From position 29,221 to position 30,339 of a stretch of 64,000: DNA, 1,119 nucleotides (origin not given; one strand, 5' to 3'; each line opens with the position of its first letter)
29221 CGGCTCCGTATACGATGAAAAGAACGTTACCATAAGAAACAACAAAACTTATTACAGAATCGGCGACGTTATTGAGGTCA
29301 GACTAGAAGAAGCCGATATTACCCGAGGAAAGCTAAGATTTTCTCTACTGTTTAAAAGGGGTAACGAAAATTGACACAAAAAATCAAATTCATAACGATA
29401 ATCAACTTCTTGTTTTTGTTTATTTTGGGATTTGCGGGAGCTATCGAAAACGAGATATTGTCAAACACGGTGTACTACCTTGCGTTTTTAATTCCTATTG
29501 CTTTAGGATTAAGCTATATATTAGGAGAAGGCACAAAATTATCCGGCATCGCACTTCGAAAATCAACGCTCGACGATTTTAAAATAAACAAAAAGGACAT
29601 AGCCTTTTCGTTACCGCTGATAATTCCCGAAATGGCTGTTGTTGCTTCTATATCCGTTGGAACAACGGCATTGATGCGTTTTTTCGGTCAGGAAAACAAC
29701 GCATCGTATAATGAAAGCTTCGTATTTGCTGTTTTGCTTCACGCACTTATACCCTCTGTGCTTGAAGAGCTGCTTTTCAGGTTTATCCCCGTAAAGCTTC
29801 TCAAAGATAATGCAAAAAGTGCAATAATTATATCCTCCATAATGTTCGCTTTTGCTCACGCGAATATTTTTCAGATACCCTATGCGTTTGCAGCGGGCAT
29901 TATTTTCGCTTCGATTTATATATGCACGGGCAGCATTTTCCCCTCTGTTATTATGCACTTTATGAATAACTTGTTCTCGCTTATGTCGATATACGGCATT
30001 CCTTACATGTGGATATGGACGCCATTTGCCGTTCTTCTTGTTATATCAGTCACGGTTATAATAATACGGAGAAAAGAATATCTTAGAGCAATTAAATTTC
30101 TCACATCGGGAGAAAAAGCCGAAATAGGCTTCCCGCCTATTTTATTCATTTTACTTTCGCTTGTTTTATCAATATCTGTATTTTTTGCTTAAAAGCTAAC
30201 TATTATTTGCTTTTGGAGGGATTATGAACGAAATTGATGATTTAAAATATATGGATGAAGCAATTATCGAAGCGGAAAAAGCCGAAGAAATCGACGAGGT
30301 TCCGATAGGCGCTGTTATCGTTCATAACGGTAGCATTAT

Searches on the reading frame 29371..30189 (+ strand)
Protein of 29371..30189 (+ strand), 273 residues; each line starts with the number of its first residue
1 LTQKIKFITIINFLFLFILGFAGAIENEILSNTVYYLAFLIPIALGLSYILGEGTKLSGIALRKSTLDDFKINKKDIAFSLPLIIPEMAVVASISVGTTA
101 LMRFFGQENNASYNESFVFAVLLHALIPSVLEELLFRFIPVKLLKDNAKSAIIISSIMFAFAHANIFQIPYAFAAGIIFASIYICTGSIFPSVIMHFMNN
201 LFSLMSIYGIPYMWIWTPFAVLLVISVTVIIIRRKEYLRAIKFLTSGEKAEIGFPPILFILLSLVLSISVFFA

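Call 53: find_homologous_proteins(query=window:29371-30189:+, max_evalue=0.001)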
Query window:29371-30189:+ (273 aa): 76 proteins with E <= 0.001 among 3216 candidates.
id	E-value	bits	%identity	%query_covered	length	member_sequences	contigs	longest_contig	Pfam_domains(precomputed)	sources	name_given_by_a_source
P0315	1.4e-163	561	100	100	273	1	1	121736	PF02517.22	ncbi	-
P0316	9.9e-122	424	75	100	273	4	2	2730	PF02517.22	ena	-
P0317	1.7e-91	325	59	100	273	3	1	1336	PF02517.22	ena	-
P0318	4.9e-91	323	59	100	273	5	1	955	PF02517.22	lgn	-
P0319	1.1e-88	316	58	100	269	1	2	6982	PF02517.22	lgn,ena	-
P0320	4.1e-88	314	60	96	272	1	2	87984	PF02517.22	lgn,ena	-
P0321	1.9e-87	312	58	100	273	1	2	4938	PF02517.22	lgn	-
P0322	7.0e-85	303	59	94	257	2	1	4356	PF02517.22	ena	-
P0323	1.7e-84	302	57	99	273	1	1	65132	PF02517.22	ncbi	-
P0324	5.2e-81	290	53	100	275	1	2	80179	PF02517.22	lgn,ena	-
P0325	1.4e-78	283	52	94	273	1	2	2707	PF02517.22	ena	-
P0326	1.7e-76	276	52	100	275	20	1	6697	PF02517.22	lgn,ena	-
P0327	5.0e-76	274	51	100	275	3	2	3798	PF02517.22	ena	-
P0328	4.3e-73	265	49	100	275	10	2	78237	PF02517.22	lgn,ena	-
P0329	4.3e-67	245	49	100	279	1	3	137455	PF02517.22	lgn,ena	-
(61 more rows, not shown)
